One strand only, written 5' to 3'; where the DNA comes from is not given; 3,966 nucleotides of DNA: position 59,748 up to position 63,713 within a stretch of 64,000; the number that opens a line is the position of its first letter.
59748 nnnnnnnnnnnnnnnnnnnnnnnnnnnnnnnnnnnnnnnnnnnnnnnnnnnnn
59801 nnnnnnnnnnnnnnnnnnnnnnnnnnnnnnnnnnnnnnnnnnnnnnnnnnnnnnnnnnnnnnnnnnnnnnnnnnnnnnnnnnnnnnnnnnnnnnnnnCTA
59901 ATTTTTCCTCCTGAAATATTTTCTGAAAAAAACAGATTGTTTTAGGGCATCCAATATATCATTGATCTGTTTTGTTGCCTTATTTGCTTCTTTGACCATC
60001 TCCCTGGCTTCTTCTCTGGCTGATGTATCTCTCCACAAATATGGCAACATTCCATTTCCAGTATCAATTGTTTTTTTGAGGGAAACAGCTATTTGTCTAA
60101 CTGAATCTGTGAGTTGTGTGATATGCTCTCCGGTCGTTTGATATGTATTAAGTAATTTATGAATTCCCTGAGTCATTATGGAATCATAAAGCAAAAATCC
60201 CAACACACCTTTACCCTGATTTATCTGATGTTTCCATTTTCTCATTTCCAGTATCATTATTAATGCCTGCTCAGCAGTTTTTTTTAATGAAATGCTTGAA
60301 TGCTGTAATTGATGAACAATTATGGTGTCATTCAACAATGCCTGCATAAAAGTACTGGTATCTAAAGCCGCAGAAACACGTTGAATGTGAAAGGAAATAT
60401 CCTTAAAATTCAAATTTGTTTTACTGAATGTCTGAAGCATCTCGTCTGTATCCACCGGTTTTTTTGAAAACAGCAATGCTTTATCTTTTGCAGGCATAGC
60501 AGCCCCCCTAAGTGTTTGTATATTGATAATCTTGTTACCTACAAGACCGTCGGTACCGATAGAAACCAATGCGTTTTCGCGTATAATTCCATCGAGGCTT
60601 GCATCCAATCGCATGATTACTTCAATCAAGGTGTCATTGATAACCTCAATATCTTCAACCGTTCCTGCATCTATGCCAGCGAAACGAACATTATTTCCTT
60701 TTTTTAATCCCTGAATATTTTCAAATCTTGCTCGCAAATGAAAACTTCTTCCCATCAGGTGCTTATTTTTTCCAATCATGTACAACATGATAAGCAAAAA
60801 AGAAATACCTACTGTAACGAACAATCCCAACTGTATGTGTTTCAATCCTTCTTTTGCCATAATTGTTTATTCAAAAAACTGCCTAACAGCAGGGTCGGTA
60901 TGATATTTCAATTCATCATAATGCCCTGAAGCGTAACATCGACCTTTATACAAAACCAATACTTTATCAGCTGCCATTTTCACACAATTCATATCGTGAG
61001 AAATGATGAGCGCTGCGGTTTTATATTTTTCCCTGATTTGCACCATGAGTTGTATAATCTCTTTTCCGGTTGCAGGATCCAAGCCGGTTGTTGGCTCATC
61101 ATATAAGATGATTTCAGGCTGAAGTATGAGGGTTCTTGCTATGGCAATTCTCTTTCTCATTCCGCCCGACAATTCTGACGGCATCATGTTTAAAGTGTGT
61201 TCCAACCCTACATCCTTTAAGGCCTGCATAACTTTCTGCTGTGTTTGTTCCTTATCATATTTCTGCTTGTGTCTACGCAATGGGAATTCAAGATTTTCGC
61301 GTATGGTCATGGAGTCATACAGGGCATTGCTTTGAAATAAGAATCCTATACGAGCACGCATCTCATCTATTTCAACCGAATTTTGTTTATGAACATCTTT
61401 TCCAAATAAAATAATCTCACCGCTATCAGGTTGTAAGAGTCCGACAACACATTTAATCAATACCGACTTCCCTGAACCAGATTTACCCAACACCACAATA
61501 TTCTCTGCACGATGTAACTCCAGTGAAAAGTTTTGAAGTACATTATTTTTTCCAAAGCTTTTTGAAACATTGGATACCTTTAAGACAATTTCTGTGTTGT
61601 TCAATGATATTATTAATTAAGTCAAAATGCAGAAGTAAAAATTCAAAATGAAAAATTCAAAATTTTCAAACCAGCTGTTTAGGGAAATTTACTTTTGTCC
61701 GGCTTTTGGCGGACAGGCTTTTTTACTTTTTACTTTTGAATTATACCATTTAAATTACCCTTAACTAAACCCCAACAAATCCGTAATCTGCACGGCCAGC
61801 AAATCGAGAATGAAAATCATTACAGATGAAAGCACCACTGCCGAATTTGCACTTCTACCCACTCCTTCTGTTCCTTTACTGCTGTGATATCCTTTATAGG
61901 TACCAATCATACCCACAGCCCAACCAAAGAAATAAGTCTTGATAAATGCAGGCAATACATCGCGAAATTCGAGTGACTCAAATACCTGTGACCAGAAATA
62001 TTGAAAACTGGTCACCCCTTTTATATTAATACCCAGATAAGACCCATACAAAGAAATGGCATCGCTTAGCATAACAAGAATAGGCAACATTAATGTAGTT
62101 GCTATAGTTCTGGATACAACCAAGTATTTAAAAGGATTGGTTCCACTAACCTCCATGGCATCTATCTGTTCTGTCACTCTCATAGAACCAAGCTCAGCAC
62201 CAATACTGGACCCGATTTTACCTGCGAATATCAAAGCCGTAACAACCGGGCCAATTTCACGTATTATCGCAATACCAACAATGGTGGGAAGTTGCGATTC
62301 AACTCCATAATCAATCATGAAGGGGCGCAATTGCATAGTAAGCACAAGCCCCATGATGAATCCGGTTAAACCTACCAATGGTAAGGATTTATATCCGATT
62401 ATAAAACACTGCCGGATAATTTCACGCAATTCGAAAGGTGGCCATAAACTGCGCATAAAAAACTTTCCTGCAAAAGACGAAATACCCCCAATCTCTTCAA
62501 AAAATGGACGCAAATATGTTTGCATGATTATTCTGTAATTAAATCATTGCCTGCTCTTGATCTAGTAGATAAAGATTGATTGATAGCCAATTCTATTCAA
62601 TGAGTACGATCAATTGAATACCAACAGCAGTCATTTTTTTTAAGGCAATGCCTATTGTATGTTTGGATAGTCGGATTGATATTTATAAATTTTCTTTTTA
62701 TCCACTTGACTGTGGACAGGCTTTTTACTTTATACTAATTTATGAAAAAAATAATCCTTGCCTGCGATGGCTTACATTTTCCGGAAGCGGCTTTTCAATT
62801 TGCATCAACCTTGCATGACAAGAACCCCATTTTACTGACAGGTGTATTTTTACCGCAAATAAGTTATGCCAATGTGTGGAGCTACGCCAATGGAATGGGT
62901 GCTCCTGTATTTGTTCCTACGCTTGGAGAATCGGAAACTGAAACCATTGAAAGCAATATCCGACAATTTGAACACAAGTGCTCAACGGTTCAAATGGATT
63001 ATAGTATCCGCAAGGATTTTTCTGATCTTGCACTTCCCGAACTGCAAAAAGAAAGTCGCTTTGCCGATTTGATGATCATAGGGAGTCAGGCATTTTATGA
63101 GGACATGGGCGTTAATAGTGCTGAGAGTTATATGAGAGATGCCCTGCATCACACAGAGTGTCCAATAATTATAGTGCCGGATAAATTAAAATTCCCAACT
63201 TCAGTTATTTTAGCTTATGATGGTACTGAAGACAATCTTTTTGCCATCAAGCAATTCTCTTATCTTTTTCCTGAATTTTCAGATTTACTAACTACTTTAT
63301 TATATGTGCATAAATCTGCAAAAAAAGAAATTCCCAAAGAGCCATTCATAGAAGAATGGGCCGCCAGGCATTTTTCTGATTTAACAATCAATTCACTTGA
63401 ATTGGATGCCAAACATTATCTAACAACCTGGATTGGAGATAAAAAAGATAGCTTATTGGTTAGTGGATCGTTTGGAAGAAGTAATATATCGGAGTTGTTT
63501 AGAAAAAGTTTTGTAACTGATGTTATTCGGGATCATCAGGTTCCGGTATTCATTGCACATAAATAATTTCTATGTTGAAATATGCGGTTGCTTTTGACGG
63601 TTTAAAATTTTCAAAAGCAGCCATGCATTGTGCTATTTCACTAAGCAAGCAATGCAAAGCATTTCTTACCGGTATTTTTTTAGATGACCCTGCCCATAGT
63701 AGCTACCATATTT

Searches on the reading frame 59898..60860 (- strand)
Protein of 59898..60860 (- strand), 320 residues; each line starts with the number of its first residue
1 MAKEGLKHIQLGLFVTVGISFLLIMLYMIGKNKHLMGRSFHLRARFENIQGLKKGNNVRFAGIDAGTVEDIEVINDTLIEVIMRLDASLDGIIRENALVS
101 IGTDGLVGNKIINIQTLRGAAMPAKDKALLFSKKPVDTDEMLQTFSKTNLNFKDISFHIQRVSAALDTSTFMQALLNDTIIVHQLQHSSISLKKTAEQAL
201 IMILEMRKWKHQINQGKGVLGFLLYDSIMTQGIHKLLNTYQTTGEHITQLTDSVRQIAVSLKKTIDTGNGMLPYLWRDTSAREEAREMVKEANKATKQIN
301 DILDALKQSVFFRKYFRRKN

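Call 12: find_related_loci(query=window:59901-60860:-, collection=genome_contigs, flank=3000)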
Query window:59901-60860:- (320 aa) in genome_contigs; peptide patterns used: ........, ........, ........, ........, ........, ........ (x = any residue, [..] = any of these).
89 stretches matched a pattern; 5 encode a relative of the query (tblastn E <= 1e-3); 5 distinct loci.
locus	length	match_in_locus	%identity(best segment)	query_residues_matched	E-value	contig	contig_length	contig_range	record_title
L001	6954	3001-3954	38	1-318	2e-72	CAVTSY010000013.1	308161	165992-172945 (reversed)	MAG: uncultured Bacteroidetes bacterium isolate MFD00822.bin.2.56 genome assembly, contig: contig_46353, whole genome sh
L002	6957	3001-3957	39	1-319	6e-71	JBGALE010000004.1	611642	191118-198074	MAG: Chitinophagaceae bacterium isolate MAG_AAO_H125.01 AAOH125-1_opera_contig_35, whole genome shotgun sequence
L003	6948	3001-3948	37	1-316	3e-68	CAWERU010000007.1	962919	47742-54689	MAG: uncultured Bacteroidetes bacterium isolate MFD04944.bin.1.237 genome assembly, contig: contig_76611, whole genome s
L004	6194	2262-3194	36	8-318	2e-64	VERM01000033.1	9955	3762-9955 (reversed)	MAG: Ferruginibacter sp. isolate ZLKRG42 NODE_7438_length_9955_cov_3.399064, whole genome shotgun sequence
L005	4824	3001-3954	37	1-318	2e-62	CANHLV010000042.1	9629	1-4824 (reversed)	MAG: Chitinophagaceae bacterium isolate RE-23may17-878 genome assembly, contig: RE-23may17-C34889, whole genome shotgun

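Call 16: find_encoding_contigs(protein=window:59898-60860:-, flank=3000, max_places=10)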
Protein window:59898-60860:- (320 aa): no gene with exactly this product is on record in the collection.
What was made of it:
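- Tried and rejected: Not on record (call 16), so the source genome could not be retrieved.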

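Call 17: find_homologous_proteins(query=window:59898-60860:-)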
Query window:59898-60860:- (320 aa): 1895 proteins with E <= 0.001 among 4574 candidates; the best 120 are listed.
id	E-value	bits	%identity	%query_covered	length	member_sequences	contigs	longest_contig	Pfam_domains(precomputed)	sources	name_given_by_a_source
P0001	1.3e-202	690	100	100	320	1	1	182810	PF02470.26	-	-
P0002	1.4e-149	516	73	100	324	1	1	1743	PF02470.26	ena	-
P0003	2.2e-147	508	71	100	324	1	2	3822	PF02470.26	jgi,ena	jgi:phospholipid/cholesterol/gamma-HCH transport system substrate-binding protein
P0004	1.3e-131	457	65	100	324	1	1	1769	PF02470.26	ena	-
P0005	6.7e-104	366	51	100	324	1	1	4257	PF02470.26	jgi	jgi:phospholipid/cholesterol/gamma-HCH transport system substrate-binding protein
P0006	1.4e-98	348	50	98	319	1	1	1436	PF02470.26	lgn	-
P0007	1.1e-71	260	39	100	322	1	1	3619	PF02470.26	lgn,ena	-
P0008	3.6e-71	258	40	100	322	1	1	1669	PF02470.26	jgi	-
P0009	1.1e-69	253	40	99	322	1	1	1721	PF02470.26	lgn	-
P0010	3.0e-69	252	40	99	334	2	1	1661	PF02470.26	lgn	-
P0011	2.8e-66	242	41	99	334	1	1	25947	PF28544.1,PF02470.26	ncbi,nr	ncbi:MAG: MCE family protein [Chitinophagaceae bacterium]|nr:MCE family protein [Chitinophagaceae ba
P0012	4.6e-66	242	39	99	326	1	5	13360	PF02470.26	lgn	-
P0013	4.8e-66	241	39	99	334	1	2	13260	PF02470.26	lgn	-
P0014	5.4e-66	241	40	99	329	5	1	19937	PF28544.1,PF02470.26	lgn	-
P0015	1.7e-65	240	40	100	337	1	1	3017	PF02470.26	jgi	jgi:phospholipid/cholesterol/gamma-HCH transport system substrate-binding protein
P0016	1.8e-65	240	38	99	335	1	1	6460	PF02470.26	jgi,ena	-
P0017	3.0e-65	239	38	99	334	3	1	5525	PF02470.26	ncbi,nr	ncbi:MAG TPA: MlaD family protein [Chitinophagaceae bacterium]|nr:MlaD family protein [Chitinophagac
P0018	4.2e-65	238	40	99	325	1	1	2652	PF02470.26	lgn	-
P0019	4.9e-65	238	37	92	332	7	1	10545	PF02470.26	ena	-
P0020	5.5e-65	238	37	99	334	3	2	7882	PF02470.26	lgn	-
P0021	6.0e-65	238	41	99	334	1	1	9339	PF28544.1,PF02470.26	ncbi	-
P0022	7.0e-65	238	38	99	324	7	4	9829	PF02470.26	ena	-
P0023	7.6e-65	238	40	99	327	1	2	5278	PF02470.26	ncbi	ncbi:MAG: MlaD family protein [Flavitalea sp.]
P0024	2.7e-64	236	39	99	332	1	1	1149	PF02470.26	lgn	-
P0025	3.0e-64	236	39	99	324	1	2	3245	PF02470.26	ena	-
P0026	3.4e-64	235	37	100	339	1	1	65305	PF02470.26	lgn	-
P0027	3.6e-64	235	39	99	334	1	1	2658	PF02470.26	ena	-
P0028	3.9e-64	235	39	99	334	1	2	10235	PF02470.26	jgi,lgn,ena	-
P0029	4.1e-64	235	39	99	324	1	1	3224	PF28544.1,PF02470.26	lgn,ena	-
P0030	4.2e-64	235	39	98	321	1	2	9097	PF28544.1,PF02470.26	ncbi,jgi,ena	jgi:phospholipid/cholesterol/gamma-HCH transport system substrate-binding protein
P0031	4.4e-64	235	38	100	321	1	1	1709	PF02470.26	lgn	-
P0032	4.5e-64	235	38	99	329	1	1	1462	PF02470.26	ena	-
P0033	4.6e-64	235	41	99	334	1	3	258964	PF02470.26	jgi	-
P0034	5.0e-64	235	37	99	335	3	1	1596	PF02470.26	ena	-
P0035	6.5e-64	234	38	100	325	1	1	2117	PF02470.26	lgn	-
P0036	6.5e-64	234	38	99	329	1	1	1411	PF02470.26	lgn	-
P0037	7.1e-64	234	39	99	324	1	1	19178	PF28544.1,PF02470.26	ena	-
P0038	8.2e-64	234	38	99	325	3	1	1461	PF02470.26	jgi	jgi:phospholipid/cholesterol/gamma-HCH transport system substrate-binding protein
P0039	8.5e-64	234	39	99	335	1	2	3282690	PF02470.26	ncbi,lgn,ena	-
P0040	8.5e-64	234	40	99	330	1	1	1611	PF28544.1,PF02470.26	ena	-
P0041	1.0e-63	234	39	100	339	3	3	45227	PF02470.26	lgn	-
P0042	1.0e-63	234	40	100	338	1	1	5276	PF02470.26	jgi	jgi:phospholipid/cholesterol/gamma-HCH transport system substrate-binding protein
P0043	1.1e-63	234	38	99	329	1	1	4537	PF02470.26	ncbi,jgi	jgi:phospholipid/cholesterol/gamma-HCH transport system substrate-binding protein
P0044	1.3e-63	233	38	100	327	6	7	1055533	PF02470.26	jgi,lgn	jgi:phospholipid/cholesterol/gamma-HCH transport system substrate-binding protein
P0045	1.3e-63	233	39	99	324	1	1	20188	PF28544.1,PF02470.26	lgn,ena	-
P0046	1.4e-63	233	39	99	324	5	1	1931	PF28544.1,PF02470.26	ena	-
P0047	1.4e-63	233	39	99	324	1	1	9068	PF28544.1,PF02470.26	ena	-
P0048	1.4e-63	233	39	99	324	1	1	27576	PF02470.26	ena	-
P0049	1.5e-63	233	38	99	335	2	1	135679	PF02470.26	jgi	jgi:phospholipid/cholesterol/gamma-HCH transport system substrate-binding protein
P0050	1.6e-63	233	40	99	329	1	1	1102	PF02470.26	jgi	jgi:phospholipid/cholesterol/gamma-HCH transport system substrate-binding protein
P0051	1.7e-63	233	39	99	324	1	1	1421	PF02470.26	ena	-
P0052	1.7e-63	233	39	99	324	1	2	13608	PF28544.1,PF02470.26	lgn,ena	-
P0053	1.8e-63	233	39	99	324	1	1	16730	PF28544.1,PF02470.26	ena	-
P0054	2.2e-63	233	39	99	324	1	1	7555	PF02470.26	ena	-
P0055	2.2e-63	233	39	99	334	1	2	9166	PF02470.26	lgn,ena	-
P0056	2.3e-63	233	39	99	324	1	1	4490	PF28544.1,PF02470.26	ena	-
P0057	2.4e-63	233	37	100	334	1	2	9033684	PF02470.26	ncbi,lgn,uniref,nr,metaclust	ncbi:mammalian cell entry protein [Niastella koreensis]|uniref:Mammalian cell entry related domain p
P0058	2.4e-63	233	37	92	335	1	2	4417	PF02470.26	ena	-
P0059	2.6e-63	233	39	99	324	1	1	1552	PF28544.1,PF02470.26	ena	-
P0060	2.6e-63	233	38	99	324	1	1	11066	PF28544.1,PF02470.26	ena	-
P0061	2.6e-63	233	38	99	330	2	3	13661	PF02470.26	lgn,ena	-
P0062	2.6e-63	232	39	99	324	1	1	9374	PF28544.1,PF02470.26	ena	-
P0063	2.7e-63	232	40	99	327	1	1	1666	PF02470.26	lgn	-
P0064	3.1e-63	232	40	99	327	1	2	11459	PF02470.26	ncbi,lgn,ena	-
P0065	3.2e-63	232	38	99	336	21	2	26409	PF02470.26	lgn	-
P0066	4.8e-63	232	39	99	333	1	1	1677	PF02470.26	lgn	-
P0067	5.3e-63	232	39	99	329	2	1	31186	PF02470.26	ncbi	-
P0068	5.6e-63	231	38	99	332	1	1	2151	PF02470.26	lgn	-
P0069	7.7e-63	231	38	100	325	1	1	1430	PF02470.26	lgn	-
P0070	8.2e-63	231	39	99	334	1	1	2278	PF02470.26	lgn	-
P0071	8.4e-63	231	37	99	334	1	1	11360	PF02470.26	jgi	jgi:phospholipid/cholesterol/gamma-HCH transport system substrate-binding protein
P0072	1.1e-62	230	38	100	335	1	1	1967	PF02470.26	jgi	jgi:phospholipid/cholesterol/gamma-HCH transport system substrate-binding protein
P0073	1.2e-62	230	40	99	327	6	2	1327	PF02470.26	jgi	jgi:phospholipid/cholesterol/gamma-HCH transport system substrate-binding protein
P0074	1.2e-62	230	39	99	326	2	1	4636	PF02470.26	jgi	jgi:phospholipid/cholesterol/gamma-HCH transport system substrate-binding protein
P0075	1.2e-62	230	38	99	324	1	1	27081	PF02470.26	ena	-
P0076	1.4e-62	230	40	99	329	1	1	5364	PF02470.26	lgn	-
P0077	1.4e-62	230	38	99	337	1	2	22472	PF02470.26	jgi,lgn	jgi:phospholipid/cholesterol/gamma-HCH transport system substrate-binding protein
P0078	1.5e-62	230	39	100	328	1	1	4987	PF02470.26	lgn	-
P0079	1.7e-62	230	37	99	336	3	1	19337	PF02470.26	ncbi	-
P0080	1.7e-62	230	38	99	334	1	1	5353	PF02470.26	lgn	-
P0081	1.8e-62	230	38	99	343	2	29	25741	PF28544.1,PF02470.26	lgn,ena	-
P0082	1.8e-62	230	39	100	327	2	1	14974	PF02470.26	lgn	-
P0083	2.3e-62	229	38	100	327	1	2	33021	PF02470.26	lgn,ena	-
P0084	2.5e-62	229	38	100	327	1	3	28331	PF02470.26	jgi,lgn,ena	jgi:phospholipid/cholesterol/gamma-HCH transport system substrate-binding protein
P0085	2.5e-62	229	36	99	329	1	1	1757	PF02470.26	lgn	-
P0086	2.6e-62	229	38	99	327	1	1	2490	PF02470.26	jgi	-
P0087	2.7e-62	229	37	100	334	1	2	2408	PF02470.26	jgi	jgi:phospholipid/cholesterol/gamma-HCH transport system substrate-binding protein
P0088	2.8e-62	229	37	99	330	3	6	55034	PF02470.26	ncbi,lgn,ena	-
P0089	3.0e-62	229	39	99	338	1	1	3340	PF02470.26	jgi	jgi:phospholipid/cholesterol/gamma-HCH transport system substrate-binding protein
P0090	3.2e-62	229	37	91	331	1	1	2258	PF02470.26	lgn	-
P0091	3.9e-62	229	40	99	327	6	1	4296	PF02470.26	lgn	-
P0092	3.9e-62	229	37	99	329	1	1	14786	PF02470.26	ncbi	-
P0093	4.1e-62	229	37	99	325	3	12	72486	PF02470.26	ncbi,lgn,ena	-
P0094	4.3e-62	229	38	99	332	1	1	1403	PF02470.26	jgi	jgi:phospholipid/cholesterol/gamma-HCH transport system substrate-binding protein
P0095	4.4e-62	228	38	91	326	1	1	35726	PF28544.1,PF02470.26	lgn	-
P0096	4.8e-62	228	38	99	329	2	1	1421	PF02470.26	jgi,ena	jgi:phospholipid/cholesterol/gamma-HCH transport system substrate-binding protein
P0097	5.2e-62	228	37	99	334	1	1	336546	PF02470.26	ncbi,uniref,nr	ncbi:mammalian cell entry protein [Niastella vici]|uniref:Mammalian cell entry protein n=1 Tax=Niast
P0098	5.2e-62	228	38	100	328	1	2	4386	PF02470.26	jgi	jgi:phospholipid/cholesterol/gamma-HCH transport system substrate-binding protein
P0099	5.5e-62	228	38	99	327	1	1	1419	PF02470.26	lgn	-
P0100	5.7e-62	228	37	92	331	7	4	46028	PF02470.26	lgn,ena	-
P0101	5.8e-62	228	40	99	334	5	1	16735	PF02470.26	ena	-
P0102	6.2e-62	228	40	99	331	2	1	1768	PF02470.26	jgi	jgi:phospholipid/cholesterol/gamma-HCH transport system substrate-binding protein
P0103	6.3e-62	228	37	99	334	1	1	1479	PF02470.26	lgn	-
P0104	6.3e-62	228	38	99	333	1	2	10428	PF28544.1,PF02470.26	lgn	-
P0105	6.3e-62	228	38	99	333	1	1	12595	PF28544.1,PF02470.26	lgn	-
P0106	7.5e-62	228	38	99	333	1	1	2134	PF28544.1,PF02470.26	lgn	-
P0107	8.7e-62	228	37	99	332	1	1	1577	PF02470.26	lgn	-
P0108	8.9e-62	227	37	99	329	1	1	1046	PF02470.26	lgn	-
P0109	9.3e-62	227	38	99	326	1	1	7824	PF02470.26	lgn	-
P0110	9.3e-62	227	38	99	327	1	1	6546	PF02470.26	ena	-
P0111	9.6e-62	227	38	91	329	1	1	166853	PF02470.26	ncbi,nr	ncbi:MAG: MCE family protein [Bacteroidetes bacterium]|nr:MCE family protein [Bacteroidota bacterium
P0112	9.8e-62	227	38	99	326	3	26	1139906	PF02470.26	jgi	jgi:phospholipid/cholesterol/gamma-HCH transport system substrate-binding protein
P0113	1.0e-61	227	38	99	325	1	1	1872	PF02470.26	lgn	-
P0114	1.1e-61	227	39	99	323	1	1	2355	PF28544.1,PF02470.26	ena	-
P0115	1.1e-61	227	39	100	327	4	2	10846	PF02470.26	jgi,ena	jgi:phospholipid/cholesterol/gamma-HCH transport system substrate-binding protein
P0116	1.1e-61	227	38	99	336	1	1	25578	PF02470.26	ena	-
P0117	1.2e-61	227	38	99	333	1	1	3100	PF28544.1,PF02470.26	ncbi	-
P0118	1.2e-61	227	37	100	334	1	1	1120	PF02470.26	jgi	jgi:phospholipid/cholesterol/gamma-HCH transport system substrate-binding protein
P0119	1.2e-61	227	39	97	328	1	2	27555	PF02470.26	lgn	-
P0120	1.3e-61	227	37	99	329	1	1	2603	PF02470.26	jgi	jgi:phospholipid/cholesterol/gamma-HCH transport system substrate-binding protein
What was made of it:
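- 59898..60860 (-): mlaD-like gene (context). The sRNA lies 84 nt downstream of it. mlaF and mlaE lie further upstream. PF02470 (call 17).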

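Call 18: find_encoding_contigs(protein=P0003, flank=4000, max_places=4)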
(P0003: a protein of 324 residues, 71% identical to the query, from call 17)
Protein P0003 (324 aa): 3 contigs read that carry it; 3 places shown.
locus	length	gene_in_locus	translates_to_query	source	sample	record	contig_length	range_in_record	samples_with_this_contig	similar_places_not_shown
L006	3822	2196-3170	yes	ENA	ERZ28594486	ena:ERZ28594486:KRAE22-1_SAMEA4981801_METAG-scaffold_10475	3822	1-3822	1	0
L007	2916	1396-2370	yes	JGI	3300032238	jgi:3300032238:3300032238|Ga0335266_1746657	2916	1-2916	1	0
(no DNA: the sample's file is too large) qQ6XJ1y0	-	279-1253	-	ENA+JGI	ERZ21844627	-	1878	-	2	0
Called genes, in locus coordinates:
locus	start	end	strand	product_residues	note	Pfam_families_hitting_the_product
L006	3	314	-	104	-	?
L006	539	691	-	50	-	-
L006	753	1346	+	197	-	PF02405:MlaE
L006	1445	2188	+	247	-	PF02463:SMC_N (weak), PF00005:ABC_tran, PF13304:AAA_21 (faint)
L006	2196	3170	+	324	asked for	PF02470:MlaD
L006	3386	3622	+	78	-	PF12732:YtxH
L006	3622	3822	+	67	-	?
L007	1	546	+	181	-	?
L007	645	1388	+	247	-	PF02463:SMC_N (weak), PF00005:ABC_tran, PF13304:AAA_21 (faint)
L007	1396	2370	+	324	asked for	PF02470:MlaD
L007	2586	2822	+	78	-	PF12732:YtxH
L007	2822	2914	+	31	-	?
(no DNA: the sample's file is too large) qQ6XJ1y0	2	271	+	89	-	?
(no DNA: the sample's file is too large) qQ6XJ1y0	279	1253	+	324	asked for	PF02470:MlaD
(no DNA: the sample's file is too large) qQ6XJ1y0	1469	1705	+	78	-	PF12732:YtxH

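Call 19: find_encoding_contigs(protein=P0002, flank=4000, max_places=4)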
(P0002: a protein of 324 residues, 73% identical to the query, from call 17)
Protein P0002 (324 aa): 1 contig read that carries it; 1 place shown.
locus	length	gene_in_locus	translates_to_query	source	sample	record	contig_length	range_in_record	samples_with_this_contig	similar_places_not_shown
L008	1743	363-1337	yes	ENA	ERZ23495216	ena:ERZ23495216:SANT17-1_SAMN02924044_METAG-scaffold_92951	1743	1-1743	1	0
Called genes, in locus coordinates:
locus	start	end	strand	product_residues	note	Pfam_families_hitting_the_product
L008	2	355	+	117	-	?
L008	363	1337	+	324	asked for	PF02470:MlaD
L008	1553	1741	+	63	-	?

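Call 20: find_encoding_contigs(protein=P0004, flank=4000, max_places=4)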
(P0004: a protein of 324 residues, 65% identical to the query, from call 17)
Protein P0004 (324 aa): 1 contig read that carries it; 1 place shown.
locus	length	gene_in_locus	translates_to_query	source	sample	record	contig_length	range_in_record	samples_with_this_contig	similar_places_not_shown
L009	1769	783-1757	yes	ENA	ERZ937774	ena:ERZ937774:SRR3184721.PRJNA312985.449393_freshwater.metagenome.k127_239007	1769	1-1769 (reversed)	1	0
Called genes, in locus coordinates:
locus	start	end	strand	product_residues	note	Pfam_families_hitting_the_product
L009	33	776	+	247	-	PF00005:ABC_tran, PF13304:AAA_21 (faint)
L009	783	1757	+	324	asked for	PF02470:MlaD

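Call 21: find_encoding_contigs(protein=P0005, flank=4000, max_places=4)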
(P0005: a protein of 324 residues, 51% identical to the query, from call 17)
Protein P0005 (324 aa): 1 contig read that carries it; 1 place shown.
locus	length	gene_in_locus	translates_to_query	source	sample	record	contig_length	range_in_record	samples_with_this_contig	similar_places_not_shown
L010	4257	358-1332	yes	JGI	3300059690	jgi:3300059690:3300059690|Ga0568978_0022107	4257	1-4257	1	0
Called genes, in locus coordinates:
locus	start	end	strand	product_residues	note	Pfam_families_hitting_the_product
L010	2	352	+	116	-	?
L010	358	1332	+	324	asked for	PF02470:MlaD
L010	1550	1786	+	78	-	PF12732:YtxH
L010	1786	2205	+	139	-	-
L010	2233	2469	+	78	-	PF07311:Dodecin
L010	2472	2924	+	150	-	PF10025:DUF2267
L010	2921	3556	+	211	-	-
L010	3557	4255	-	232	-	?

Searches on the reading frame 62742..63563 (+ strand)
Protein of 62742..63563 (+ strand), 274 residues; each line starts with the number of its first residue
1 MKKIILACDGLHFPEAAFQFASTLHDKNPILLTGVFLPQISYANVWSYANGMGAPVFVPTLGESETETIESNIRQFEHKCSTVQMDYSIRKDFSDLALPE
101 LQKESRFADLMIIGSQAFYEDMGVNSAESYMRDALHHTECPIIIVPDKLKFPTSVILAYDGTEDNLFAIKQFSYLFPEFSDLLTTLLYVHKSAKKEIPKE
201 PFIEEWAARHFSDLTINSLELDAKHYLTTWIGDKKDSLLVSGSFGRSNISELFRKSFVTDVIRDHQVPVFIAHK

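Call 53: search_protein_families(library=pfam, proteins=[window:62742-63563:+])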
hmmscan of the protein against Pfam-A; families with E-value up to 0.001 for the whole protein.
window:62742-63563:+ (274 aa): 1 family
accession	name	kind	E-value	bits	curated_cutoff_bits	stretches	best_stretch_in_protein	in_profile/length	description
PF00582.32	Usp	-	0.00019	22.5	24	0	237-272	105-140/141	Universal stress protein family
